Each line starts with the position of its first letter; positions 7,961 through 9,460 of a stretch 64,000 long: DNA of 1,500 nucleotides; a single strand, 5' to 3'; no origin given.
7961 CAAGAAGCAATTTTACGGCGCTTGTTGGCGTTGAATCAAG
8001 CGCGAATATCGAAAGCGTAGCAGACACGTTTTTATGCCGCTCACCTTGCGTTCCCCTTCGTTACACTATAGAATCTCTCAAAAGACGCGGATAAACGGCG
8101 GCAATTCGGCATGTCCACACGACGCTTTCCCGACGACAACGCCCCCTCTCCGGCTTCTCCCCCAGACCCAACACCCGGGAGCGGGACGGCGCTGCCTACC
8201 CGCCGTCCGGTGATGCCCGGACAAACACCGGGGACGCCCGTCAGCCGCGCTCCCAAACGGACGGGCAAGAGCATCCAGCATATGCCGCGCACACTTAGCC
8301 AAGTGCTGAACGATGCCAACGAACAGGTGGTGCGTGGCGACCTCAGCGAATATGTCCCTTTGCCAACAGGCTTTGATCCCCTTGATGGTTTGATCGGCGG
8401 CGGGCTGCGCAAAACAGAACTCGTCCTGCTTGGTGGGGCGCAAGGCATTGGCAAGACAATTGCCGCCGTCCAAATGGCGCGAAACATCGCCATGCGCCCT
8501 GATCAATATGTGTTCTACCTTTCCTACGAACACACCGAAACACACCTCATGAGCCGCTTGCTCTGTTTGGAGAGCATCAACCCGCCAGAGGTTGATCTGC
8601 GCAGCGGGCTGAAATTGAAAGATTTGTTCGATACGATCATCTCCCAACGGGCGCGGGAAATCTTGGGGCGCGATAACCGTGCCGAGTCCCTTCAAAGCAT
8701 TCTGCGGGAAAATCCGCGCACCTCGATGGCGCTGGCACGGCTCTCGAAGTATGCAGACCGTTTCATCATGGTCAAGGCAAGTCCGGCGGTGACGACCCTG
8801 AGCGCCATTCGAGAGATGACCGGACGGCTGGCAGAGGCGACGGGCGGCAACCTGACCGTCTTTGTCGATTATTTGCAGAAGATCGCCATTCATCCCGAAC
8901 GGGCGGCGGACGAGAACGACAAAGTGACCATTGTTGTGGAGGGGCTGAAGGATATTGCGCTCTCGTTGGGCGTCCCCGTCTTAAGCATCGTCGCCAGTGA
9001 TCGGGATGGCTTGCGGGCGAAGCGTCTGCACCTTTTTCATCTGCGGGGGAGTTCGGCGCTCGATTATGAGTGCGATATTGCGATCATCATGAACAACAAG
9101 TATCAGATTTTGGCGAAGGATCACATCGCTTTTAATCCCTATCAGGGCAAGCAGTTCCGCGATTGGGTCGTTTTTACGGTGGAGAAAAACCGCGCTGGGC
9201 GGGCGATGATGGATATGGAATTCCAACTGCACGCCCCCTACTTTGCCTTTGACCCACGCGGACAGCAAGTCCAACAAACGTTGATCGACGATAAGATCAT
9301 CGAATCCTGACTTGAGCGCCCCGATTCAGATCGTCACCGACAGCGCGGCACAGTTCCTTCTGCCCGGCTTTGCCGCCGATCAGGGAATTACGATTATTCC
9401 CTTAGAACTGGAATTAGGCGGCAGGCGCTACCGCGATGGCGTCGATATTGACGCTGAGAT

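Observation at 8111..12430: Tightly coupled trio downstream of the RM gene: DnaB C-terminal-domain-only ATPase, DegV, PP2C-like/beta-propeller membrane protein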

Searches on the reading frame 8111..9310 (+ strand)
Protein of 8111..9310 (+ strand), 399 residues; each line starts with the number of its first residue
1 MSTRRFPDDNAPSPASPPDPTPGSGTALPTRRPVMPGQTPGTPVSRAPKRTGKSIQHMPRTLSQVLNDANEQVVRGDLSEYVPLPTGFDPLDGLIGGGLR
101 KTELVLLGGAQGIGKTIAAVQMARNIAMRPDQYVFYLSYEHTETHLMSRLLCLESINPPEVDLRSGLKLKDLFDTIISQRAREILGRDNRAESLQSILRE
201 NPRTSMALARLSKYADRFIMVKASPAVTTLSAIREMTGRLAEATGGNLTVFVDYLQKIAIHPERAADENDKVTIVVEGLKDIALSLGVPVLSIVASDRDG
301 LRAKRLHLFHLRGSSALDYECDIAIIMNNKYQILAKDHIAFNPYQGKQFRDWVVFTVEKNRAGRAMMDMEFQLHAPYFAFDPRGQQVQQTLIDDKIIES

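Call 7: search_protein_families(library=pfam, proteins=[window:8111-9310:+], max_evalue=0.01)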
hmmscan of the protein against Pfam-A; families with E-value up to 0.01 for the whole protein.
window:8111-9310:+ (399 aa): 6 families
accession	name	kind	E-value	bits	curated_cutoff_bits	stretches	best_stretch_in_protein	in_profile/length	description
PF03796.21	DnaB_C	-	3.2e-24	86.1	27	1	84-372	2-247/255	DnaB-like helicase C terminal domain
PF13481.12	AAA_25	-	9.1e-08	32.4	27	1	88-291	19-185/195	AAA domain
PF06745.19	ATPase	-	2.3e-07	30.9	26.6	1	85-151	2-68/231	KaiC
PF25199.1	nSTAND_NTPase5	-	0.0072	16.6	34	0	100-144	39-83/145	Novel STAND NTPase 5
PF13191.12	AAA_16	-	0.0077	17.2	32.6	0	102-256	24-142/167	AAA ATPase domain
PF05729.18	NACHT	-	0.0095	16.2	26.7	0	104-152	2-59/167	NACHT domain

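Call 8: search_protein_families(library=ncbifam, proteins=[window:8111-9310:+], max_evalue=0.01)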
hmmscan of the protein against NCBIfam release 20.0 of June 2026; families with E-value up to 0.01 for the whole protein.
window:8111-9310:+ (399 aa): 24 families
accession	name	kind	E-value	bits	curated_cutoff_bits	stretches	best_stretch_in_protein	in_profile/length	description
TIGR03600.1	phage_DnaB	exception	2.5e-22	79.5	498.65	1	55-331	150-390/421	phage replicative helicase, DnaB family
TIGR00665.1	DnaB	equivalog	4.5e-22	78.5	385.25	1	49-371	145-423/435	replicative DNA helicase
NF004384.0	PRK05748.1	equivalog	2.3e-19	69.3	525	2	54-156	158-257/452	replicative DNA helicase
NF005852.0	PRK07773.1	equivalog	5.3e-15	54.8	780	2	49-166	167-280/886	replicative DNA helicase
NF040583.1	dnaB_SPI-7_type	exception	7e-15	55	655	2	82-166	175-258/434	SPI-7-type island replicative DNA helicase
NF006606.0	PRK09165.1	equivalog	9.8e-13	47.5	540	2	219-327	316-425/497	replicative DNA helicase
NF006443.0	PRK08760.1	equivalog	1.7e-12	46.5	741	2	49-155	179-282/476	replicative DNA helicase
NF005424.0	PRK07004.1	equivalog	5.8e-12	44.9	834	2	50-152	162-263/460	replicative DNA helicase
NF006306.0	PRK08506.1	equivalog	2.3e-11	43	596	1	51-154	143-243/472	replicative DNA helicase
NF004109.0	PRK05595.1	equivalog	2.1e-09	36.6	737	1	62-166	160-264/444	replicative DNA helicase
NF006458.0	PRK08840.1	equivalog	2.3e-09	36.5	884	2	85-152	201-267/464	replicative DNA helicase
NF005945.0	PRK08006.1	equivalog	7.8e-09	34.9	898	1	59-152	179-274/471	replicative DNA helicase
NF005369.0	PRK06904.1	equivalog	6e-08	31.8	809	1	84-169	206-289/474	replicative DNA helicase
NF004629.0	PRK05973.1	equivalog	3.1e-07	29.7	156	1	99-153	61-114/237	DNA helicase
NF004967.0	PRK06321.1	equivalog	6.9e-07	28.5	751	1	79-155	204-279/472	replicative DNA helicase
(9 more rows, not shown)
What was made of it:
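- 8111..9310 (+): Gene for a 399-aa NTD-less DnaB-paralogue ATPase (SF4/RecA fold). It belongs to a family found across Anaerolineae/Chloroflexota. NCBIfam DnaB far below cut-off (call 8).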

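Call 9: search_protein_families(library=padloc, proteins=[window:8111-9310:+], max_evalue=0.01)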
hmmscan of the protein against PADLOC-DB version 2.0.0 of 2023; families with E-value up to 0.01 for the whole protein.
window:8111-9310:+ (399 aa): 1 family
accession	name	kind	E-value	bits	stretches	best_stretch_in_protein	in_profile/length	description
PDLC04140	mad8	-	1.4e-05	22.8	1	99-259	24-204/314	mads_8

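Call 10: find_homologous_proteins(query=window:8111-9307:+)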
Query window:8111-9307:+ (399 aa): 2876 proteins with E <= 0.001 among 8000 candidates; the best 120 are listed.
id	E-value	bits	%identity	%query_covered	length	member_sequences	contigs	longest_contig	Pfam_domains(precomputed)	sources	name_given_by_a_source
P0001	2.4e-263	891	100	100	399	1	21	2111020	PF06745.20,PF03796.22,PF13481.13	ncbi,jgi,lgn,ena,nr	ncbi:MAG TPA: DnaB-like helicase C-terminal domain-containing protein [Aggregatilineales bacterium]|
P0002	5.6e-223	758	86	100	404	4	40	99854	PF06745.20,PF03796.22,PF13481.13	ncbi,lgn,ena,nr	ncbi:MAG: AAA family ATPase [Anaerolinea sp.]|nr:AAA family ATPase [Anaerolinea sp.] MCC6975656.1 AA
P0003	1.8e-211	720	94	86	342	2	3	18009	PF06745.20,PF03796.22,PF13481.13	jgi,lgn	-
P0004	2.0e-206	703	80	100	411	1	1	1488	PF06745.20,PF03796.22,PF13481.13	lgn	-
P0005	3.2e-205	700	80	100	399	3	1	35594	PF06745.20,PF03796.22,PF13481.13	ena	-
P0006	1.7e-204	697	85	91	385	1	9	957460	PF06745.20,PF03796.22,PF13481.13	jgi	jgi:replicative DNA helicase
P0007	3.2e-203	693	76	100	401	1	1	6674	PF06745.20,PF03796.22,PF13481.13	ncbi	-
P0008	5.0e-203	692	76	100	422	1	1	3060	PF06745.20,PF03796.22,PF13481.13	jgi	jgi:replicative DNA helicase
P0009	6.0e-202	689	79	100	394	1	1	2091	PF06745.20,PF03796.22,PF13481.13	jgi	-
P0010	7.9e-202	688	78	100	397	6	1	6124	PF06745.20,PF03796.22,PF13481.13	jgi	jgi:replicative DNA helicase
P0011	8.9e-202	688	83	88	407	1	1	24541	PF06745.20,PF03796.22,PF13481.13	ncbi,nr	ncbi:MAG: AAA family ATPase [Anaerolineae bacterium]|nr:AAA family ATPase [Anaerolineae bacterium]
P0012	9.7e-202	688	78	100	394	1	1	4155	PF06745.20,PF03796.22,PF13481.13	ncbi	-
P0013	2.6e-201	687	76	100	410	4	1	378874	PF06745.20,PF03796.22,PF13481.13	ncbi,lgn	-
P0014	3.8e-201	686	83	89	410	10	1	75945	PF06745.20,PF03796.22,PF13481.13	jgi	jgi:replicative DNA helicase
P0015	7.7e-201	685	78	100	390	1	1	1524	PF06745.20,PF03796.22,PF13481.13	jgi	jgi:replicative DNA helicase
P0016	1.0e-200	685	77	100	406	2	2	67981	PF06745.20,PF03796.22,PF13481.13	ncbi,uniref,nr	ncbi:MAG: hypothetical protein D6749_12670 [Chloroflexota bacterium]|uniref:SF4 helicase domain-cont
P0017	1.1e-199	681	76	100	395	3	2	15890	PF06745.20,PF03796.22,PF13481.13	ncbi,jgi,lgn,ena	-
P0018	1.9e-199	681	78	100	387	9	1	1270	PF06745.20,PF03796.22,PF13481.13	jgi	jgi:replicative DNA helicase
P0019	2.8e-199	680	77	100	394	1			PF06745.20,PF03796.22,PF13481.13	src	-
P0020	4.2e-199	679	77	100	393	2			PF06745.20,PF03796.22,PF13481.13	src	-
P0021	7.3e-199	679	75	100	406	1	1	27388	PF06745.20,PF03796.22,PF13481.13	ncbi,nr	ncbi:MAG: AAA family ATPase [Anaerolineae bacterium]|nr:AAA family ATPase [Anaerolineae bacterium]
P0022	1.0e-198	678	75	100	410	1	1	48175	PF06745.20,PF03796.22,PF13481.13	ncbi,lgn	ncbi:MAG: DnaB-like helicase C-terminal domain-containing protein [Aggregatilineales bacterium]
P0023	2.1e-198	677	75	100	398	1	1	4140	PF06745.20,PF03796.22,PF13481.13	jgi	jgi:replicative DNA helicase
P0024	2.7e-198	677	76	100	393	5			PF06745.20,PF03796.22,PF13481.13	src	-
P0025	4.2e-198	676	78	100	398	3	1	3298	PF06745.20,PF03796.22,PF13481.13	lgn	-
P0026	4.9e-198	676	77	100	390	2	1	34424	PF06745.20,PF03796.22,PF13481.13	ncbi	-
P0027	7.8e-198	675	76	100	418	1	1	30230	PF06745.20,PF03796.22,PF13481.13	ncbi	ncbi:MAG: DnaB-like helicase C-terminal domain-containing protein [Chloroflexota bacterium]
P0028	1.7e-197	674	75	100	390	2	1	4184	PF06745.20,PF03796.22,PF13481.13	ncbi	-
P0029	5.1e-197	673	77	100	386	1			PF06745.20,PF03796.22,PF13481.13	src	-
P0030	6.7e-197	672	75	100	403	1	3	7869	PF06745.20,PF03796.22,PF13481.13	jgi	jgi:replicative DNA helicase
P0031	1.3e-196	671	75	100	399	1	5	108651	PF06745.20,PF03796.22,PF13481.13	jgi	jgi:replicative DNA helicase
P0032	1.4e-196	671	74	100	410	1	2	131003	PF06745.20,PF03796.22,PF13481.13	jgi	jgi:replicative DNA helicase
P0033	1.6e-196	671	77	100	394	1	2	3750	PF06745.20,PF03796.22,PF13481.13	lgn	-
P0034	2.1e-196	671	75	100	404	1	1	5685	PF06745.20,PF03796.22,PF13481.13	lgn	-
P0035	2.2e-196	670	87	86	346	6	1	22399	PF06745.20,PF03796.22,PF13481.13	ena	-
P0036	2.7e-196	670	74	100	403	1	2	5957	PF06745.20,PF03796.22,PF13481.13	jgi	jgi:replicative DNA helicase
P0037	3.6e-196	670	76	100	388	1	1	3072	PF06745.20,PF03796.22,PF13481.13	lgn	-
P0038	6.2e-196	669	76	100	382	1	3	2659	PF06745.20,PF03796.22,PF13481.13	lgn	-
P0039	9.4e-196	668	73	100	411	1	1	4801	PF06745.20,PF03796.22,PF13481.13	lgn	-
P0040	1.2e-195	668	84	86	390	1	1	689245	PF06745.20,PF03796.22,PF13481.13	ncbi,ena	-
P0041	1.2e-195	668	75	100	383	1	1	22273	PF06745.20,PF03796.22,PF13481.13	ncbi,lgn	-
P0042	2.4e-195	667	74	100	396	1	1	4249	PF06745.20,PF03796.22,PF13481.13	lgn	-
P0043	2.5e-195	667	81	89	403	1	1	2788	PF06745.20,PF03796.22,PF13481.13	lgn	-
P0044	2.6e-195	667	82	87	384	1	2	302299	PF06745.20,PF03796.22,PF13481.13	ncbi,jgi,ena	jgi:replicative DNA helicase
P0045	2.8e-195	667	75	100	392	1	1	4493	PF06745.20,PF03796.22,PF13481.13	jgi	jgi:replicative DNA helicase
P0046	4.5e-195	666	74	100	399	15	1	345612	PF06745.20,PF03796.22,PF13481.13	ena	-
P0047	4.6e-195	666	76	100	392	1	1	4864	PF06745.20,PF03796.22,PF13481.13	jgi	jgi:replicative DNA helicase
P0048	5.8e-195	666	87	86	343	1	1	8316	PF06745.20,PF03796.22,PF13481.13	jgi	jgi:replicative DNA helicase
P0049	8.1e-195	665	75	100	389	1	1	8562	PF06745.20,PF03796.22,PF13481.13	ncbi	-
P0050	1.1e-194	665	74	100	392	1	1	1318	PF06745.20,PF03796.22,PF13481.13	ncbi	-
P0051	1.3e-194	665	72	100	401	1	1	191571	PF06745.20,PF03796.22,PF13481.13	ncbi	-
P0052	1.9e-194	664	75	100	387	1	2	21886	PF06745.20,PF03796.22,PF13481.13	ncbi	ncbi:MAG: DnaB-like helicase C-terminal domain-containing protein [Aggregatilineales bacterium]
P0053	2.3e-194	664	75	100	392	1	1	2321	PF06745.20,PF03796.22,PF13481.13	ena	-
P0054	2.9e-194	664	83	86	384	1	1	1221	PF06745.20,PF03796.22,PF13481.13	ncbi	-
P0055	2.9e-194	664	72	100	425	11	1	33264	PF06745.20,PF03796.22,PF13481.13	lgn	-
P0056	4.1e-194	663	73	100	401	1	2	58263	PF06745.20,PF03796.22,PF13481.13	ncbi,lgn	-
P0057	5.3e-194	663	73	100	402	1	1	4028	PF06745.20,PF03796.22,PF13481.13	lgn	-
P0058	5.9e-194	662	74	100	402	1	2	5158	PF06745.20,PF03796.22,PF13481.13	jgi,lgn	jgi:replicative DNA helicase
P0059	6.5e-194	662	72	100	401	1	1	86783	PF06745.20,PF03796.22,PF13481.13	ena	-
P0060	1.2e-193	661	72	100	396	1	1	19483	PF06745.20,PF03796.22,PF13481.13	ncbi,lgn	-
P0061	1.8e-193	661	77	100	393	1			PF06745.20,PF03796.22,PF13481.13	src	-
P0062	2.0e-193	661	85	86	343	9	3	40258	PF06745.20,PF03796.22,PF13481.13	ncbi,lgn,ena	-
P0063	2.2e-193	661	73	100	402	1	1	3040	PF06745.20,PF03796.22,PF13481.13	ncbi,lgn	-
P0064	2.9e-193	660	74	100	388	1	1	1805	PF06745.20,PF03796.22,PF13481.13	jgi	jgi:replicative DNA helicase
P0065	3.3e-193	660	84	86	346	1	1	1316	PF06745.20,PF03796.22,PF13481.13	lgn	-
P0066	8.3e-193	659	75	100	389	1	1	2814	PF06745.20,PF03796.22,PF13481.13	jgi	jgi:replicative DNA helicase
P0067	8.5e-193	659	85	86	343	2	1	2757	PF06745.20,PF03796.22,PF13481.13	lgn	-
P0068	8.6e-193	659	77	92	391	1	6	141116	PF06745.20,PF03796.22,PF13481.13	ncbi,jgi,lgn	-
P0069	9.0e-193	659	72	100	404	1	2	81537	PF06745.20,PF03796.22,PF13481.13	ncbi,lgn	-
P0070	1.3e-192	658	85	86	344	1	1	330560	PF06745.20,PF03796.22,PF13481.13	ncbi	ncbi:MAG: hypothetical protein OHK0023_14630 [Anaerolineae bacterium]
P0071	1.4e-192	658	84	86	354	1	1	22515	PF06745.20,PF03796.22,PF13481.13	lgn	-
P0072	1.6e-192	658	74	100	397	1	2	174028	PF06745.20,PF03796.22,PF13481.13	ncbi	-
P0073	1.9e-192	657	75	93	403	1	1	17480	PF06745.20,PF03796.22,PF13481.13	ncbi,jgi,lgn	-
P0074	2.9e-192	657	73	100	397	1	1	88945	PF06745.20,PF03796.22,PF13481.13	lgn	-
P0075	3.8e-192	657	88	84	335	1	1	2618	PF06745.20,PF03796.22,PF13481.13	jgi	jgi:replicative DNA helicase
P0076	4.5e-192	656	74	100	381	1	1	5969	PF06745.20,PF03796.22,PF13481.13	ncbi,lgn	-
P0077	5.1e-192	656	85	86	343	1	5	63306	PF06745.20,PF03796.22,PF13481.13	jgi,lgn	jgi:replicative DNA helicase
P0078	6.5e-192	656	79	91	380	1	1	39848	PF06745.20,PF03796.22,PF13481.13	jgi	jgi:replicative DNA helicase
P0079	7.1e-192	656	75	100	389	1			PF06745.20,PF03796.22,PF13481.13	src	-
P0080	8.5e-192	655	74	100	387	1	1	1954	PF06745.20,PF03796.22,PF13481.13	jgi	jgi:replicative DNA helicase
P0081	8.7e-192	655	84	86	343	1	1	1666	PF06745.20,PF03796.22,PF13481.13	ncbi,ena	-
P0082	1.2e-191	655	74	100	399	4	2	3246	PF06745.20,PF03796.22,PF13481.13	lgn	-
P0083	1.2e-191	655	74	100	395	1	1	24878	PF06745.20,PF03796.22,PF13481.13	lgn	-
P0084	1.5e-191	655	84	86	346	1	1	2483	PF06745.20,PF03796.22,PF13481.13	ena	-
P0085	1.6e-191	654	81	86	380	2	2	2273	PF06745.20,PF03796.22,PF13481.13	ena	-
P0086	2.2e-191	654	75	99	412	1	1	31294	PF06745.20,PF03796.22,PF13481.13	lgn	-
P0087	2.3e-191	654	84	86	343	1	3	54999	PF06745.20,PF03796.22,PF13481.13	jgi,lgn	-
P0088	2.4e-191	654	84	86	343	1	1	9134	PF06745.20,PF03796.22,PF13481.13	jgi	jgi:replicative DNA helicase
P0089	2.5e-191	654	84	86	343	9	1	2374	PF06745.20,PF03796.22,PF13481.13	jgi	jgi:replicative DNA helicase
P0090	3.0e-191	654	85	86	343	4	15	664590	PF06745.20,PF03796.22,PF13481.13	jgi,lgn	jgi:replicative DNA helicase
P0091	3.5e-191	653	81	89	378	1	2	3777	PF06745.20,PF03796.22,PF13481.13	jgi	jgi:replicative DNA helicase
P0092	6.2e-191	653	73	100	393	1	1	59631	PF06745.20,PF03796.22,PF13481.13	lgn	-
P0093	4.6e-190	650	73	100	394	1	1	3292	PF06745.20,PF03796.22,PF13481.13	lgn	-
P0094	5.7e-190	649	83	86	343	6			PF06745.20,PF03796.22,PF13481.13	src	-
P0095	1.4e-189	648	72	100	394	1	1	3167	PF06745.20,PF03796.22,PF13481.13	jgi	jgi:replicative DNA helicase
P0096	1.4e-189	648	73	100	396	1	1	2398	PF06745.20,PF03796.22,PF13481.13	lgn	-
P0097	1.8e-189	648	78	88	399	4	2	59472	PF06745.20,PF03796.22,PF13481.13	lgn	-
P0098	1.9e-189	648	74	100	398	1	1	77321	PF06745.20,PF03796.22,PF13481.13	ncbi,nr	ncbi:MAG: AAA family ATPase [Chloroflexi bacterium]|nr:AAA family ATPase [Chloroflexota bacterium]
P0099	3.2e-189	647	73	100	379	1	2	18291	PF06745.20,PF03796.22,PF13481.13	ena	-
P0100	3.4e-189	647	85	86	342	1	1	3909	PF06745.20,PF03796.22,PF13481.13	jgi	jgi:replicative DNA helicase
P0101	5.4e-189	646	72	100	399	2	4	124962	PF06745.20,PF03796.22,PF13481.13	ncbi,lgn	-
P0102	6.5e-189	646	72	100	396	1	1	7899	PF06745.20,PF03796.22,PF13481.13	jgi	jgi:replicative DNA helicase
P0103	6.7e-189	646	72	100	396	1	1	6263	PF06745.20,PF03796.22,PF13481.13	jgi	jgi:replicative DNA helicase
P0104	7.8e-189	646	73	100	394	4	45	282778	PF06745.20,PF03796.22,PF13481.13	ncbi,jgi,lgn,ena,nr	ncbi:MAG: AAA family ATPase [Chloroflexi bacterium]|nr:AAA family ATPase [Chloroflexota bacterium]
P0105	1.0e-188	645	72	100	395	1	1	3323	PF06745.20,PF03796.22,PF13481.13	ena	-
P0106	1.1e-188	645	73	100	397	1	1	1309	PF06745.20,PF03796.22,PF13481.13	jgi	jgi:replicative DNA helicase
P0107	1.2e-188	645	73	100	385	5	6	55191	PF06745.20,PF03796.22,PF13481.13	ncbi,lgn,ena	-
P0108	1.2e-188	645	73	100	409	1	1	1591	PF06745.20,PF03796.22,PF13481.13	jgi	jgi:replicative DNA helicase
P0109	1.4e-188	645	72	100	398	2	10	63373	PF06745.20,PF03796.22,PF13481.13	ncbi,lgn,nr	ncbi:MAG: DnaB helicase C-terminal domain-containing protein [Anaerolineae bacterium]|nr:DnaB helica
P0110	1.8e-188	644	71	100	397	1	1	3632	PF06745.20,PF03796.22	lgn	-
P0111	2.3e-188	644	72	100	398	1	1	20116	PF06745.20,PF03796.22,PF13481.13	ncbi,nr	ncbi:MAG: AAA family ATPase [Anaerolineae bacterium]|nr:AAA family ATPase [Anaerolineae bacterium]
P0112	2.4e-188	644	73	100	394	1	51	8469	PF06745.20,PF03796.22,PF13481.13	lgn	-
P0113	2.9e-188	644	71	100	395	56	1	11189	PF06745.20,PF03796.22,PF13481.13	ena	-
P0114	3.3e-188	644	71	100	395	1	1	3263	PF06745.20,PF03796.22,PF13481.13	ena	-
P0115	3.3e-188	644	73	100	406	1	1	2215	PF06745.20,PF03796.22,PF13481.13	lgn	-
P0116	4.0e-188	643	71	100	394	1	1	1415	PF06745.20,PF03796.22,PF13481.13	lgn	-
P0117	4.7e-188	643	72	100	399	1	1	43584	PF06745.20,PF03796.22,PF13481.13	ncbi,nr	ncbi:MAG: AAA family ATPase [Chloroflexi bacterium]|nr:AAA family ATPase [Chloroflexota bacterium]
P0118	5.3e-188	643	71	100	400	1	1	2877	PF06745.20,PF03796.22,PF13481.13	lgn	-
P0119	5.4e-188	643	71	100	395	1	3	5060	PF06745.20,PF03796.22,PF13481.13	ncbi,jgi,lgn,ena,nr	ncbi:MAG: AAA family ATPase [Chloroflexi bacterium]|nr:AAA family ATPase [Chloroflexota bacterium]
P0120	6.1e-188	643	73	100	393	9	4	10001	PF06745.20,PF03796.22,PF13481.13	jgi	jgi:replicative DNA helicase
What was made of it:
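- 8111..9310 (+): 2876 homologues, the top 120 at 71-100% identity (call 10).
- JGI annotates many family members as 'replicative DNA helicase' (call 10).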

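Call 13: find_related_loci(query=A1, collection=genome_contigs, flank=10000)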
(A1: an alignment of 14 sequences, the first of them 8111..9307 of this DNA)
Query A1 (399 aa) in genome_contigs; peptide patterns used: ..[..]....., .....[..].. (x = any residue, [..] = any of these).
364 stretches matched a pattern; 315 encode a relative of the query (tblastn E <= 1e-3); the best 80 are kept; 80 distinct loci.
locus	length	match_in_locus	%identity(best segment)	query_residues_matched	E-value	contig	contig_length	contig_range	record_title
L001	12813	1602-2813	86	1-399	0e+0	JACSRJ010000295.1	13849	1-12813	MAG: Anaerolinea sp. isolate CH2 contig-70_5622, whole genome shotgun sequence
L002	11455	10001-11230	77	1-399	0e+0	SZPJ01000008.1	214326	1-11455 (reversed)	Chloroflexi bacterium CFX3 ZYPT4scaffold_30, whole genome shotgun sequence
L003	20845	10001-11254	76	1-399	0e+0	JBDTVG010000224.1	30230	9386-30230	MAG: Chloroflexota bacterium isolate cluster3_bin.62 NODE_4544_length_30230_cov_8.124441, whole genome shotgun sequence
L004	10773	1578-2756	77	1-399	0e+0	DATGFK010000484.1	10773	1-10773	MAG TPA_asm: Aggregatilineales bacterium isolate SMAG_U9726 k141_743725, whole genome shotgun sequence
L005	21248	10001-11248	76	1-399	0e+0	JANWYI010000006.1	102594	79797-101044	MAG: Anaerolineae bacterium isolate SKYG67 NODE_6_length_102594_cov_19.646724, whole genome shotgun sequence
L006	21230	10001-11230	76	1-399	0e+0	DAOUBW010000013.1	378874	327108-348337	MAG TPA_asm: Anaerolineae bacterium isolate H71_754 k91_16682, whole genome shotgun sequence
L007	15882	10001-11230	77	1-399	0e+0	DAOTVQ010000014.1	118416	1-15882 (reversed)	MAG TPA_asm: Anaerolineae bacterium isolate H110_66 486202, whole genome shotgun sequence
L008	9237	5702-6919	77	1-399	0e+0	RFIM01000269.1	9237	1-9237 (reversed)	MAG: Chloroflexota bacterium isolate J076 k99_904511, whole genome shotgun sequence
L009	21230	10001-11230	75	1-399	0e+0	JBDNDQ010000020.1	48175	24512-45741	MAG: Aggregatilineales bacterium isolate RM_bin20_OCT21 C20, whole genome shotgun sequence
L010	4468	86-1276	79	1-399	0e+0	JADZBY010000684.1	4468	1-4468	MAG: Anaerolineae bacterium isolate SJ7 c_000001048337, whole genome shotgun sequence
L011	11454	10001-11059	83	46-399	0e+0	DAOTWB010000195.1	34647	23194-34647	MAG TPA_asm: Anaerolineae bacterium isolate H112_101 k137_1111665, whole genome shotgun sequence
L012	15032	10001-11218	75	1-399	0e+0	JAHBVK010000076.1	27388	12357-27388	MAG: Anaerolineae bacterium isolate ACE_CHL13 CHL13_76, whole genome shotgun sequence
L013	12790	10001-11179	76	1-399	0e+0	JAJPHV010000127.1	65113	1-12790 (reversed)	MAG: Chloroflexota bacterium isolate Centralia_MAG_208 k107_35193458, whole genome shotgun sequence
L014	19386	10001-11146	77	31-399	0e+0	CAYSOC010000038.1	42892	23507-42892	MAG TPA_asm: uncultured Anaerolineaceae bacterium isolate binchicken_co322_217 genome assembly, contig: NODE_1541_length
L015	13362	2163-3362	73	1-399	0e+0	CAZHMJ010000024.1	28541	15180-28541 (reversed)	MAG TPA_asm: uncultured Anaerolineae bacterium isolate binchicken_co27_456 genome assembly, contig: NODE_2836_length_285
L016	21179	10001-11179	73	1-399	0e+0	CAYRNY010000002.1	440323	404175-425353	MAG TPA_asm: uncultured Anaerolineaceae bacterium isolate SRP141376_co2_369 genome assembly, contig: NODE_7_length_44032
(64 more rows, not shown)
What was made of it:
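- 8111..9310 (+): Relatives in 315 species-level genomes (call 13).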
